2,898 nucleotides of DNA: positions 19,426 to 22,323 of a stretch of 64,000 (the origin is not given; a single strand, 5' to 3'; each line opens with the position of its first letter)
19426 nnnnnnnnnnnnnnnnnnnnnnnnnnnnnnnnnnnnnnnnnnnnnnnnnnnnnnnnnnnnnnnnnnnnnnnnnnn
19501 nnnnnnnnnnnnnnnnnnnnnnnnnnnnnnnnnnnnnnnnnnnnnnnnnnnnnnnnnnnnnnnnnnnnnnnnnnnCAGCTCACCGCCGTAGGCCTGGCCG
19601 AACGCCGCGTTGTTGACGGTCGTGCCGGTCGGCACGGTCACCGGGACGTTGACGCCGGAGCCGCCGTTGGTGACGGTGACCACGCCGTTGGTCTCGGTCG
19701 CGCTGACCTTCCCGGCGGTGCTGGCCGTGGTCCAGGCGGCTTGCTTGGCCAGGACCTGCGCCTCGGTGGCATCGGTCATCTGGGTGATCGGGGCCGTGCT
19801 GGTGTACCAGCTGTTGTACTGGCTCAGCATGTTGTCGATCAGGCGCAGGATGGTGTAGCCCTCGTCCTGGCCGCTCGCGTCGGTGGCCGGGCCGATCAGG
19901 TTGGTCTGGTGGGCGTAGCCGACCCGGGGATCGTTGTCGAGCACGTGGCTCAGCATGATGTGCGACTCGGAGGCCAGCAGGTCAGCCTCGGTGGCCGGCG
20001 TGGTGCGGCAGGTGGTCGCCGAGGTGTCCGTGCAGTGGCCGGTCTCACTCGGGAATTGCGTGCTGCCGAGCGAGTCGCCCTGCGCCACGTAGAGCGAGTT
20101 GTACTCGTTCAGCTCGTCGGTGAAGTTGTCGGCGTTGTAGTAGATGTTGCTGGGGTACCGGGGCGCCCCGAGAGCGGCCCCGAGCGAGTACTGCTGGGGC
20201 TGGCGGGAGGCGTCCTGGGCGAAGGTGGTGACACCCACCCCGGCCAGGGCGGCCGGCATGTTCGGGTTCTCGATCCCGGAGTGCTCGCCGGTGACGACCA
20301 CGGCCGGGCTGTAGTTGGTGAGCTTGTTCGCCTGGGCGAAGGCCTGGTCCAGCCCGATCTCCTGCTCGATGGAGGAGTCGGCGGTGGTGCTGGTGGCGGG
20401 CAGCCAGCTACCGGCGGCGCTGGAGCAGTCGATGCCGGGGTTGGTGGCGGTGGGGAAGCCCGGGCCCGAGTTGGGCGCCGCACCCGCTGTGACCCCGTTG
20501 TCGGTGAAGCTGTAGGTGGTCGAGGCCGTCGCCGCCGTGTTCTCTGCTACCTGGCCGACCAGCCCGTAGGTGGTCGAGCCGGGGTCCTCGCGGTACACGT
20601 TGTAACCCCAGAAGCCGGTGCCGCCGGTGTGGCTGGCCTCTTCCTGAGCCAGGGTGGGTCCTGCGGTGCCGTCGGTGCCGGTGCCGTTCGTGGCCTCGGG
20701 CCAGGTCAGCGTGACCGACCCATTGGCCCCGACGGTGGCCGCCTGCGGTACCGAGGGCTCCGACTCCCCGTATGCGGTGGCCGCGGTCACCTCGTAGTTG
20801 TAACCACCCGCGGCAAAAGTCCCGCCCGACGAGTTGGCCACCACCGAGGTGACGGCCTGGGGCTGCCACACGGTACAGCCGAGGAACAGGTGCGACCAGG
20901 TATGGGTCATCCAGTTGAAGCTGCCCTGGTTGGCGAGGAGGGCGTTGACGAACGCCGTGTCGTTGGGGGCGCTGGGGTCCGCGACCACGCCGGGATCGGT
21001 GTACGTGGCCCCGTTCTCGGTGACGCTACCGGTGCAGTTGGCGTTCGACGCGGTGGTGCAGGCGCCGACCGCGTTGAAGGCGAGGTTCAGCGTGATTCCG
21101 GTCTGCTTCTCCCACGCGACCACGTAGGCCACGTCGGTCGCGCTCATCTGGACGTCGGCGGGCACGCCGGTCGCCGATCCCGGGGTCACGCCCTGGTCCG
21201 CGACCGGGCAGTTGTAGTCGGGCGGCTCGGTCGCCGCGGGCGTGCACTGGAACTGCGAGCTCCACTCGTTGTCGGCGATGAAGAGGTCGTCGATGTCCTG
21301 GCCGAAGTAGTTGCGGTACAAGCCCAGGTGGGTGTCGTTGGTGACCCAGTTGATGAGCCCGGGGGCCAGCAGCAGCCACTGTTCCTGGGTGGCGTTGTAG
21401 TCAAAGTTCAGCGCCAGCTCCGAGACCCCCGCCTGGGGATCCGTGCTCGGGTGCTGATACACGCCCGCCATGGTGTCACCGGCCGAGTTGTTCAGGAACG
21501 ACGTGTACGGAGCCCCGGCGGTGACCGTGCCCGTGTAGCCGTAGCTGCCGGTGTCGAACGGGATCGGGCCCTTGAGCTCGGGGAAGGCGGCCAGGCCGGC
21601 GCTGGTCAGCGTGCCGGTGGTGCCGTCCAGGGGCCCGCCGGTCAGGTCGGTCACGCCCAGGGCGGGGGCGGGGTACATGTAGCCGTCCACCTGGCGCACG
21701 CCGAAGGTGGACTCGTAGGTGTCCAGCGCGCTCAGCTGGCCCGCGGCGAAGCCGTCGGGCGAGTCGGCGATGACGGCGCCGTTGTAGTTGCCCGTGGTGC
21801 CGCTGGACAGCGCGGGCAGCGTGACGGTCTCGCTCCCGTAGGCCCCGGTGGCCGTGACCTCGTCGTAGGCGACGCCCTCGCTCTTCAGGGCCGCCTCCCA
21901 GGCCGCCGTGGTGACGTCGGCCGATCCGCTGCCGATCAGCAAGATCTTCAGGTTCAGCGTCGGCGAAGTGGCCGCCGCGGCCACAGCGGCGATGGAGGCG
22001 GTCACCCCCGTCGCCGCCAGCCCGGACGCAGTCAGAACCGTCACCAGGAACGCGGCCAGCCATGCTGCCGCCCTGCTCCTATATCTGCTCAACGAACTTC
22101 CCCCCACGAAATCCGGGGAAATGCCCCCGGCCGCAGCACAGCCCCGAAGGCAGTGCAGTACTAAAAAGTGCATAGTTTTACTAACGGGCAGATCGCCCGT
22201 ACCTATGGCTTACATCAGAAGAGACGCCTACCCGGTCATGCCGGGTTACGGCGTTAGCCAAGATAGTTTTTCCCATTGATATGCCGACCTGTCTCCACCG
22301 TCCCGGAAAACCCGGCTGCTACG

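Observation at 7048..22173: Hybrid Pel / galactosaminogalactan-like exopolysaccharide system in a bacterium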

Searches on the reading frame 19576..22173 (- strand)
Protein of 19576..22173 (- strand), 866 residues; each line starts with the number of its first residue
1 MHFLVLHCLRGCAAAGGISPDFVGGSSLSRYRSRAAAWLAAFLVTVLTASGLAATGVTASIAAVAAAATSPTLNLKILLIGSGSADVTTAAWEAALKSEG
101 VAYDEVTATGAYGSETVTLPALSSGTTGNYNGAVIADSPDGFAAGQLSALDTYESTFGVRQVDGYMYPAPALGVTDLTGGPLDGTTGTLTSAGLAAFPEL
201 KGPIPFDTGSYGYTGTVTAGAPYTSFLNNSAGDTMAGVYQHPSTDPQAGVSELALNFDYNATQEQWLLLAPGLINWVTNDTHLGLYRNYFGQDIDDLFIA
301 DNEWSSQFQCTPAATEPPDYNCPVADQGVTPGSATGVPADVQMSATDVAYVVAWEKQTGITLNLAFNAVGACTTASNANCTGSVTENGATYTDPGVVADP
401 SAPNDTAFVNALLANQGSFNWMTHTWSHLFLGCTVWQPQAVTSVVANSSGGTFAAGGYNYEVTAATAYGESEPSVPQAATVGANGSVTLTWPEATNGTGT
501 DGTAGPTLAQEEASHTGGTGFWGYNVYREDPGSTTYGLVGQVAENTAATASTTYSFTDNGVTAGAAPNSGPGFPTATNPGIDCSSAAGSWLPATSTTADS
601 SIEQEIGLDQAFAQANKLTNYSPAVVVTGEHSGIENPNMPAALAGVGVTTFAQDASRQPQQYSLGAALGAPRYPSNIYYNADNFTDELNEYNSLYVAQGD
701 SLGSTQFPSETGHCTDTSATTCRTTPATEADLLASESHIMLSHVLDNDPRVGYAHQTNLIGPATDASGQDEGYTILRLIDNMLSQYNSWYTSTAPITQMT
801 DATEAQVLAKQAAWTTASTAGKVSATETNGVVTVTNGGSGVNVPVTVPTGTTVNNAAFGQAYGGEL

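Call 8: search_solved_structures(query=window:19576-22173:-, max_evalue=1, show_alignments=2)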
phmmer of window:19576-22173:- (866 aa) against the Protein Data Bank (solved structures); distinct sequences matched with E-value up to 1: 8.
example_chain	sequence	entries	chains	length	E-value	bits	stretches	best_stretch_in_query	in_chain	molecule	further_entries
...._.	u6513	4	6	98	0.082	14.3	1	339-400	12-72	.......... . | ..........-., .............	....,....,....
5xub_A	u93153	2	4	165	0.11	13.9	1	753-824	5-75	Methyl-accepting chemotaxis sensory transducer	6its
3w5v_B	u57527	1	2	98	0.27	12.6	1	339-399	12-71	Ferredoxin-1, chloroplastic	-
3w5u_B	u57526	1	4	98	0.29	12.5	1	339-400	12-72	Ferredoxin-1, chloroplastic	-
9kup_A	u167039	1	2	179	0.4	12.1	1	749-824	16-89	Methyl-accepting chemotaxis sensory transducer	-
2y70_A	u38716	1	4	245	0.61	11.4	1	727-817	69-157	TRIOSE-PHOSPHATE ISOMERASE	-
5xnl_X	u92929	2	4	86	0.66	11.3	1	26-89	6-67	Photosystem II reaction center protein X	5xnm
7ojx_B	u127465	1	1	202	0.99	10.8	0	397-449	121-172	Ubiquitin-conjugating enzyme E2 K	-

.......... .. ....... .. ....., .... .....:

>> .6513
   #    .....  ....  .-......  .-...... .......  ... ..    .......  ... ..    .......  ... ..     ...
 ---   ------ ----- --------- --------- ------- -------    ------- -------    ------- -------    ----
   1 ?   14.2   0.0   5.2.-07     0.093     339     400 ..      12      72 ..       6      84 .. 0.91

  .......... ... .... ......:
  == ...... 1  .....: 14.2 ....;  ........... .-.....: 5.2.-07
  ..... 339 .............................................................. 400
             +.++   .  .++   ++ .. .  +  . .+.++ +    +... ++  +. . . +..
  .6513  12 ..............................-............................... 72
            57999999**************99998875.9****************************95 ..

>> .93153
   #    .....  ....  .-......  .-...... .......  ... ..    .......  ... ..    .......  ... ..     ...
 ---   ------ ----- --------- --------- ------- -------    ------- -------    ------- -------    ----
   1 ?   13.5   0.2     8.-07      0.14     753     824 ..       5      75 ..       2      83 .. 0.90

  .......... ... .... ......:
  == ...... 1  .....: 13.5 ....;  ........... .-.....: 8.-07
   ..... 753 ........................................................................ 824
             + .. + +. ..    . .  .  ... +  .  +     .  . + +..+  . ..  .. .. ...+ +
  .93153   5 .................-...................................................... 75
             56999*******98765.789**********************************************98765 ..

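Call 19: find_homologous_proteins(query=window:19576-22173:-, max_evalue=0.00001)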
Query window:19576-22173:- (866 aa): 265 proteins with E <= 0.00001 among 8000 candidates; the best 120 are listed.
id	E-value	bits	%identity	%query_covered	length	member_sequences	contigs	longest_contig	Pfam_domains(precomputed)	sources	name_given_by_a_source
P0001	0.0e+0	1447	82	92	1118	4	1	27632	PF25116.2,PF05345.19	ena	-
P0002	0.0e+0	1420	80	92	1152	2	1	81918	PF25116.2,PF05345.19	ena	-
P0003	0.0e+0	1395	76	97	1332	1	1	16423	PF25116.2,PF18981.7,PF05345.19,PF00630.26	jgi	-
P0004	0.0e+0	1359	73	97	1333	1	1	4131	PF25116.2,PF07679.23,PF05345.19,PF00630.26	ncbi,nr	ncbi:MAG: hypothetical protein JWM19_1854, partial [Actinomycetia bacterium]|nr:hypothetical protein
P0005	0.0e+0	1342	77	91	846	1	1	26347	PF25116.2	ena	-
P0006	0.0e+0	1305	73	92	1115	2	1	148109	PF25116.2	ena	-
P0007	0.0e+0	1268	71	98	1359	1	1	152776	PF25116.2,PF05345.19,PF00630.26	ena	-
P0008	0.0e+0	1260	72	92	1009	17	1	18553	PF25116.2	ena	-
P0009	0.0e+0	1255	81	81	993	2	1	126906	PF05345.19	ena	-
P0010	0.0e+0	1252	74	92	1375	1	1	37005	PF25116.2,PF07081.19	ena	-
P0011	0.0e+0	1247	70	97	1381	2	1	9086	PF25116.2,PF05345.19,PF00630.26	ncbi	-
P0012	0.0e+0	1245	73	92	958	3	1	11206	PF25116.2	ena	-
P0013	0.0e+0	1243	70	97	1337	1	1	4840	PF25116.2,PF05345.19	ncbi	ncbi:MAG TPA: putative Ig domain-containing protein, partial [Acidimicrobiales bacterium]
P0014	0.0e+0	1238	72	92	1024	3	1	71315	PF25116.2,PF05345.19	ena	-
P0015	0.0e+0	1235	71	92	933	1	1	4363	PF25116.2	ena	-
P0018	0.0e+0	1227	69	95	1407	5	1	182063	PF25116.2,PF25115.2,PF05345.19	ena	-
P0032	0.0e+0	1190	67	97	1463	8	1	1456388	PF25116.2,PF05345.19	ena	-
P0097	0.0e+0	1041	63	92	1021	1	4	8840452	PF25115.2,PF05345.19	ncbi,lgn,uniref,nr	ncbi:hypothetical protein P3T36_000410 [Kitasatospora sp. MAP12-15]|uniref:putative Ig domain-contai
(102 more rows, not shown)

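Call 21: search_solved_structures(query=A1, max_evalue=1, show_alignments=2)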
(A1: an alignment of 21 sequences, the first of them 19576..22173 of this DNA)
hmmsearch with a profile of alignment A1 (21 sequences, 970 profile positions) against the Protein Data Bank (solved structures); distinct sequences matched with E-value up to 1: 0.

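Call 22: search_protein_families(library=pfam, alignment_id=A1, max_evalue=0.01)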
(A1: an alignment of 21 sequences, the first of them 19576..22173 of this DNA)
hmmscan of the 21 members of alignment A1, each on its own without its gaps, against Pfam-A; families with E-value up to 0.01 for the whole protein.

A. member 1, window:19576-22173:- (866 aa): 1 family
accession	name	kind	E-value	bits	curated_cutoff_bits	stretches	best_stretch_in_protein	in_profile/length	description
PF25116.1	CBM87_Agd3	-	2.7e-07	31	27.6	1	75-183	3-116/214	Agd3 CBM87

B. families by the number of members that match (of 21 scanned): 9 families
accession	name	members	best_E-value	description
PF25116.1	CBM87_Agd3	21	1.7e-09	Agd3 CBM87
PF25115.1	Agd3_CE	16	8.5e-08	Agd3 deacetylase domain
PF05345.18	He_PIG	6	7.7e-10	Putative Ig domain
PF18981.6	InlK_D3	3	4.2e-05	Internalin K domain (D3/D4)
PF19077.6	Big_13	3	0.00061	Bacterial Ig-like domain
PF07081.18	DUF1349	1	3.2e-05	Protein of unknown function (DUF1349)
PF12733.13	Cadherin-like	1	0.0039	Cadherin-like beta sandwich domain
PF00801.26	PKD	1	0.0072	PKD domain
PF25117.1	Agd3_C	1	0.0072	Agd3 C-terminal domain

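Call 23: search_protein_families(library=pfam, proteins=[window:19576-22173:-], max_evalue=10)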
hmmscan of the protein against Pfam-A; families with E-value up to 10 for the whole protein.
window:19576-22173:- (866 aa): 3 families
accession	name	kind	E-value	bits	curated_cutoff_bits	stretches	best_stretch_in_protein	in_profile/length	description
PF25116.1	CBM87_Agd3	-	2.7e-07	31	27.6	1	75-183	3-116/214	Agd3 CBM87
PF25115.1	Agd3_CE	-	0.094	12.1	27.6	1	670-699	240-269/366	Agd3 deacetylase domain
PF13768.12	VWA_3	-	0.11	12.9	27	1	40-129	64-152/155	von Willebrand factor type A domain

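Call 35: predict_structure(alignment_id=A1)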
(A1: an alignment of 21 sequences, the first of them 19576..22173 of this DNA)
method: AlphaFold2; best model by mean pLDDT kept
length: 866 residues; sequences in the alignment: 21
mean_pLDDT: 47.0   pTM: 0.28
mean pLDDT of the five models: 47.0, 39.3, 38.3, 37.2, 36.2
residues with pLDDT >= 90: 8; 70-90: 140; 50-70: 174; < 50: 544
segments of 3 or more residues with pLDDT < 50: 1-70, 98-100, 162-170, 198-201, 206-208, 258-379, 394-413, 418-436, 467-469, 496-521, 565-601, 627-639, 651-814, 825-832, 837-866
pLDDT, mean of each block of 10 residues (from residue 1): 23 25 24 30 32 30 34 70 63 55 79 81 80 67 79 70 38 59 59 58 49 64 73 71 64 53 30 24 21 27 29 30 41 28 34 38 26 39 57 42 37 46 40 50 85 87 62 78 89 56 46 39 77 79 63 81 44 32 41 42 58 63 53 42 57 33 25 23 28 32 35 29 33 29 25 25 37 33 37 32 36 47 45 44 38 39 27
secondary structure, 60 per line:
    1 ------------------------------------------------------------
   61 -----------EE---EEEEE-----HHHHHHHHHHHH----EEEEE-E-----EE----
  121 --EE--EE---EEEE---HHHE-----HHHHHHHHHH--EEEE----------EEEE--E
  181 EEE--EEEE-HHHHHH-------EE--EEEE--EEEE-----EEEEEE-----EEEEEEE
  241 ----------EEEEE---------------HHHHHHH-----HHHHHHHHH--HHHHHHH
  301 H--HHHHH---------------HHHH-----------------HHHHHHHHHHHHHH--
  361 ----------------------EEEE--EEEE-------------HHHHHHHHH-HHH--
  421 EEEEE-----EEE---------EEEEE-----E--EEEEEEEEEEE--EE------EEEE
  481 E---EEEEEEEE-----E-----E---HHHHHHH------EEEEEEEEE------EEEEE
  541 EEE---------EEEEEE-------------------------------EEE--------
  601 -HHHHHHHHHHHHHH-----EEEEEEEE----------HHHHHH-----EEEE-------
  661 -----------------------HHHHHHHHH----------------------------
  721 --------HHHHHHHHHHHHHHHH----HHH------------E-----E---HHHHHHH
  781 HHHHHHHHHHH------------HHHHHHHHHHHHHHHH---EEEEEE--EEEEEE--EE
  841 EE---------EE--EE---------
elements in order (helices of 4 or more, strands of 3 or more residues): E77-81 H87-98 E103-107 E132-135 H148-157 E160-163 E174-177 E180-183 E186-189 H191-196 E208-211 E214-217 E223-228 E234-240 E251-255 H271-277 H283-291 H294-301 H304-308 H324-327 H345-358 E383-386 E389-392 H406-414 E421-425 E431-433 E443-447 E456-466 E477-481 E485-492 H508-514 E521-529 E536-543 E553-558 E590-592 H602-615 E621-628 H639-644 E650-653 H684-692 H729-744 H774-791 H804-819 E823-828 E831-836 E839-842

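Call 42: search_solved_structures(query=A2, max_evalue=10, show_alignments=1)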
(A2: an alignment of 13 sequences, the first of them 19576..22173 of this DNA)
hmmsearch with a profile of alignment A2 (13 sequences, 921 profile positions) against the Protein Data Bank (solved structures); distinct sequences matched with E-value up to 10: 3.
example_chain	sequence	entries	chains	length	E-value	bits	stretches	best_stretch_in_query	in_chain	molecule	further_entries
6nwz_A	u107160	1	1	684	1.3e-27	99.1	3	41-268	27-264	Carbohydrate deacetylase Agd3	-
2d7o_A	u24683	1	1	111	0.4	11.5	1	858-917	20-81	Filamin-C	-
2di9_A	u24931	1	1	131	1.6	9.5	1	862-916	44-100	Filamin-B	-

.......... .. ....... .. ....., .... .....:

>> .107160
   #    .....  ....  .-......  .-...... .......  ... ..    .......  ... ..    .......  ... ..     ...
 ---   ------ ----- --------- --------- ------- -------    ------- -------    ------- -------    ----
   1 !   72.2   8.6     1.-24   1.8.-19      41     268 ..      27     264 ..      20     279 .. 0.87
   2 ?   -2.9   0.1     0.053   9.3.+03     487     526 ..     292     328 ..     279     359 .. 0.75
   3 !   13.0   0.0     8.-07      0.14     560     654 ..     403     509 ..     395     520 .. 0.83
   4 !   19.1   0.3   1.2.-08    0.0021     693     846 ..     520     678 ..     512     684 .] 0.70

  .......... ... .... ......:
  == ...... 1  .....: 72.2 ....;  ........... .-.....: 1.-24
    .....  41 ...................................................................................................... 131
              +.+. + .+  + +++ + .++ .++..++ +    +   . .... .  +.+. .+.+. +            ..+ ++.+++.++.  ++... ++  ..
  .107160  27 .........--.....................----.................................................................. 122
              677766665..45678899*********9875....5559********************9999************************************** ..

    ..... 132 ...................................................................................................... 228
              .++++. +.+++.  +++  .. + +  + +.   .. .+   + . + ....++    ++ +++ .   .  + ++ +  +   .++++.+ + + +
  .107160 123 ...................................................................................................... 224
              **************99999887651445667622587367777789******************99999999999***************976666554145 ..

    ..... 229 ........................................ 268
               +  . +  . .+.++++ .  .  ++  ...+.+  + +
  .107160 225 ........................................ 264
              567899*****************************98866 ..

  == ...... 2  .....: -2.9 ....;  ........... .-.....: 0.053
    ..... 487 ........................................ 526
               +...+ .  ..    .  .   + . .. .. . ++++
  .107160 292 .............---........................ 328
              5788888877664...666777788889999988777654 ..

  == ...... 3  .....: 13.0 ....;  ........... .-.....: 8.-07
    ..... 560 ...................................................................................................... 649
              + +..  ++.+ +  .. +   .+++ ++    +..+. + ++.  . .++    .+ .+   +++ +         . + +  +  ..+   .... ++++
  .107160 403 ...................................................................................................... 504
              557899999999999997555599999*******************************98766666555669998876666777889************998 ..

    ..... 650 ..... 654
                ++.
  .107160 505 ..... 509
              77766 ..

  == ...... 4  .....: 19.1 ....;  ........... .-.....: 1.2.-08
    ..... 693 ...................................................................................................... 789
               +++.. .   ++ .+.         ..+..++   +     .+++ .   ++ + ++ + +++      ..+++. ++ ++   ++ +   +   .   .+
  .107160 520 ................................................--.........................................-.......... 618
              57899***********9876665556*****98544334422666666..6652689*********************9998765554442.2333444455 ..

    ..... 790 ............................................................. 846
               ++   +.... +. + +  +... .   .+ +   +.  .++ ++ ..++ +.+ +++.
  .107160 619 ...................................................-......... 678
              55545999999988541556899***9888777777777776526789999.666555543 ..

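Call 81: find_encoding_contigs(protein=P0097, flank=10000, max_places=2)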
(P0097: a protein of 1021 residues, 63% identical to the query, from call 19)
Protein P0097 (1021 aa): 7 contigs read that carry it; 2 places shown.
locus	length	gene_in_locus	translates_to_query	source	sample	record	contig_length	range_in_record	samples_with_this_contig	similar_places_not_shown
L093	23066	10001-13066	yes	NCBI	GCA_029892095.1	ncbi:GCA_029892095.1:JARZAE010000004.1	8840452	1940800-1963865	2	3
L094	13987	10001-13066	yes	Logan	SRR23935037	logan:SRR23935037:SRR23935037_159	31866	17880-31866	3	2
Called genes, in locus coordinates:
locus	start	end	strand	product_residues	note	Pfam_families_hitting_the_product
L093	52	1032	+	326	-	PF00561:Abhydrolase_1, PF12697:Abhydrolase_6, PF12146:Hydrolase_4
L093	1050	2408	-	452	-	PF01381:HTH_3 (weak), PF17874:TPR_MalT (weak), PF00515:TPR_1 (faint), PF07719:TPR_2 (faint), PF13176:TPR_7 (faint), PF13424:TPR_12 (weak), PF13432:TPR_16 (weak), PF13424:TPR_12 (weak), +1 more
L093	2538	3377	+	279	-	PF03080:Neprosin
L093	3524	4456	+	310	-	PF00497:SBP_bac_3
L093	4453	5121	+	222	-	PF00528:BPD_transp_1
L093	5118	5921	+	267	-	PF00528:BPD_transp_1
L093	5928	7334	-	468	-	PF12708:Pect-lyase_RHGA_epim, PF13229:Beta_helix (weak), PF24146:K1-lyase_C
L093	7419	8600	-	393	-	-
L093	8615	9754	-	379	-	PF06772:LtrA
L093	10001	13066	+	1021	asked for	PF05345:He_PIG (faint), PF25115:Agd3_CE (weak)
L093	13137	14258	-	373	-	PF03824:NicO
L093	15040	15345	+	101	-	PF00547:Urease_gamma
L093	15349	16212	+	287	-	PF01903:CbiX (faint)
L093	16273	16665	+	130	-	PF00699:Urease_beta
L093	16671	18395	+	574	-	PF00449:Urease_alpha, PF01979:Amidohydro_1, PF07969:Amidohydro_3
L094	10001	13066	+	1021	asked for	PF05345:He_PIG (faint), PF25115:Agd3_CE (weak)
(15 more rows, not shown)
